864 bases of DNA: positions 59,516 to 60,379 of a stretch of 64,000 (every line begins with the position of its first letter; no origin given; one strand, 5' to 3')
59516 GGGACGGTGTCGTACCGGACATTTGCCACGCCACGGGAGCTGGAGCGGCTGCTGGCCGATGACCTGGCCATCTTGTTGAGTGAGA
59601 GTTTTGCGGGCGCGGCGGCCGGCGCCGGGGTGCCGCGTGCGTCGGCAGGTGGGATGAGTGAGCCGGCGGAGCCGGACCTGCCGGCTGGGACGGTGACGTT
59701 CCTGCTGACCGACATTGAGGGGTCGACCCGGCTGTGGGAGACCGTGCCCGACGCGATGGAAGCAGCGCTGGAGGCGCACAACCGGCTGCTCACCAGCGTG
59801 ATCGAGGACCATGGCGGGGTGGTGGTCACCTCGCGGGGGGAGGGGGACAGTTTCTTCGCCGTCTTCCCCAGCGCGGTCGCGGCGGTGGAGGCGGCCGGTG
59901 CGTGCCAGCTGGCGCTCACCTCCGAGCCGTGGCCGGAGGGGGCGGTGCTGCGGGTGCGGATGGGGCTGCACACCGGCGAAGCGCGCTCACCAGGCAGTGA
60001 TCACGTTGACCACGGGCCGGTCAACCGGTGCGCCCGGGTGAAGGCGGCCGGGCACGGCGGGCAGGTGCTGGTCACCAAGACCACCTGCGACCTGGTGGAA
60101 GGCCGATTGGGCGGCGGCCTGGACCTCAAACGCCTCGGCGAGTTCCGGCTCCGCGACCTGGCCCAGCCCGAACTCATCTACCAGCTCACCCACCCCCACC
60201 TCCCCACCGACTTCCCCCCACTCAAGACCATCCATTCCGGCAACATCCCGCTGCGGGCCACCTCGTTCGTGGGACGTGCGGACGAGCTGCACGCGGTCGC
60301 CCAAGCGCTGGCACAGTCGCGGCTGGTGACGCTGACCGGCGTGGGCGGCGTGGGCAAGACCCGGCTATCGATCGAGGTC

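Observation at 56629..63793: Divergent pair: pseudo-nicotinamidase / kinase / phosphatase fusion facing a DUF4062 / cyclase / STAND NTPase / TPR protein, with a ferritin-like neighbour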

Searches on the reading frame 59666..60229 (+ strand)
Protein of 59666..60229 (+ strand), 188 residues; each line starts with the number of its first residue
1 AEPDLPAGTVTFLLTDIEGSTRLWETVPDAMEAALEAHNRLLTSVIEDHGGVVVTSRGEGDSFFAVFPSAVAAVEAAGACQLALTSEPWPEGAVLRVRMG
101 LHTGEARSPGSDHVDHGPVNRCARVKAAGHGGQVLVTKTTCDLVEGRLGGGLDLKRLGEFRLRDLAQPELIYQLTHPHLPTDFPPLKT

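Call 74: search_solved_structures(query=window:59666-60229:+, max_evalue=0.01, show_alignments=4)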
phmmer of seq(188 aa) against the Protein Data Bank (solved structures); distinct sequences matched with E-value up to 0.01: 8.
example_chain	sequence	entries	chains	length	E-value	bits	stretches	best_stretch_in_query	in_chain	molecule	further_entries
1fx4_A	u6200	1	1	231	3.5e-19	72.4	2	3-94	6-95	RECEPTOR-TYPE ADENYLATE CYCLASE GRESAG 4.3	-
1fx2_A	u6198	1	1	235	3.6e-18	69.1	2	3-93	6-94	RECEPTOR-TYPE ADENYLATE CYCLASE GRESAG 4.1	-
4wp3_A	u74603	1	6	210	1.2e-12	51.1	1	6-145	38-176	Ma1120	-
4wp8_A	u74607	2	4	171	9.4e-12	48.2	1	9-145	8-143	Ma1120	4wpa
4wp9_A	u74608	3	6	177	9.4e-12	48.2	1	9-146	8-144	Ma1120 | Cyclase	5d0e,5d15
5d0g_A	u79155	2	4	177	3.3e-10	43.1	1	9-146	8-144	Cyclase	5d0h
1ybt_A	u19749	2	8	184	1.1e-06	31.6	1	10-147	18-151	hydrolase, alpha/beta hydrolase fold family | lipJ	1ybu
3r5g_A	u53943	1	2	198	0.0047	19.8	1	10-175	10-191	CyaB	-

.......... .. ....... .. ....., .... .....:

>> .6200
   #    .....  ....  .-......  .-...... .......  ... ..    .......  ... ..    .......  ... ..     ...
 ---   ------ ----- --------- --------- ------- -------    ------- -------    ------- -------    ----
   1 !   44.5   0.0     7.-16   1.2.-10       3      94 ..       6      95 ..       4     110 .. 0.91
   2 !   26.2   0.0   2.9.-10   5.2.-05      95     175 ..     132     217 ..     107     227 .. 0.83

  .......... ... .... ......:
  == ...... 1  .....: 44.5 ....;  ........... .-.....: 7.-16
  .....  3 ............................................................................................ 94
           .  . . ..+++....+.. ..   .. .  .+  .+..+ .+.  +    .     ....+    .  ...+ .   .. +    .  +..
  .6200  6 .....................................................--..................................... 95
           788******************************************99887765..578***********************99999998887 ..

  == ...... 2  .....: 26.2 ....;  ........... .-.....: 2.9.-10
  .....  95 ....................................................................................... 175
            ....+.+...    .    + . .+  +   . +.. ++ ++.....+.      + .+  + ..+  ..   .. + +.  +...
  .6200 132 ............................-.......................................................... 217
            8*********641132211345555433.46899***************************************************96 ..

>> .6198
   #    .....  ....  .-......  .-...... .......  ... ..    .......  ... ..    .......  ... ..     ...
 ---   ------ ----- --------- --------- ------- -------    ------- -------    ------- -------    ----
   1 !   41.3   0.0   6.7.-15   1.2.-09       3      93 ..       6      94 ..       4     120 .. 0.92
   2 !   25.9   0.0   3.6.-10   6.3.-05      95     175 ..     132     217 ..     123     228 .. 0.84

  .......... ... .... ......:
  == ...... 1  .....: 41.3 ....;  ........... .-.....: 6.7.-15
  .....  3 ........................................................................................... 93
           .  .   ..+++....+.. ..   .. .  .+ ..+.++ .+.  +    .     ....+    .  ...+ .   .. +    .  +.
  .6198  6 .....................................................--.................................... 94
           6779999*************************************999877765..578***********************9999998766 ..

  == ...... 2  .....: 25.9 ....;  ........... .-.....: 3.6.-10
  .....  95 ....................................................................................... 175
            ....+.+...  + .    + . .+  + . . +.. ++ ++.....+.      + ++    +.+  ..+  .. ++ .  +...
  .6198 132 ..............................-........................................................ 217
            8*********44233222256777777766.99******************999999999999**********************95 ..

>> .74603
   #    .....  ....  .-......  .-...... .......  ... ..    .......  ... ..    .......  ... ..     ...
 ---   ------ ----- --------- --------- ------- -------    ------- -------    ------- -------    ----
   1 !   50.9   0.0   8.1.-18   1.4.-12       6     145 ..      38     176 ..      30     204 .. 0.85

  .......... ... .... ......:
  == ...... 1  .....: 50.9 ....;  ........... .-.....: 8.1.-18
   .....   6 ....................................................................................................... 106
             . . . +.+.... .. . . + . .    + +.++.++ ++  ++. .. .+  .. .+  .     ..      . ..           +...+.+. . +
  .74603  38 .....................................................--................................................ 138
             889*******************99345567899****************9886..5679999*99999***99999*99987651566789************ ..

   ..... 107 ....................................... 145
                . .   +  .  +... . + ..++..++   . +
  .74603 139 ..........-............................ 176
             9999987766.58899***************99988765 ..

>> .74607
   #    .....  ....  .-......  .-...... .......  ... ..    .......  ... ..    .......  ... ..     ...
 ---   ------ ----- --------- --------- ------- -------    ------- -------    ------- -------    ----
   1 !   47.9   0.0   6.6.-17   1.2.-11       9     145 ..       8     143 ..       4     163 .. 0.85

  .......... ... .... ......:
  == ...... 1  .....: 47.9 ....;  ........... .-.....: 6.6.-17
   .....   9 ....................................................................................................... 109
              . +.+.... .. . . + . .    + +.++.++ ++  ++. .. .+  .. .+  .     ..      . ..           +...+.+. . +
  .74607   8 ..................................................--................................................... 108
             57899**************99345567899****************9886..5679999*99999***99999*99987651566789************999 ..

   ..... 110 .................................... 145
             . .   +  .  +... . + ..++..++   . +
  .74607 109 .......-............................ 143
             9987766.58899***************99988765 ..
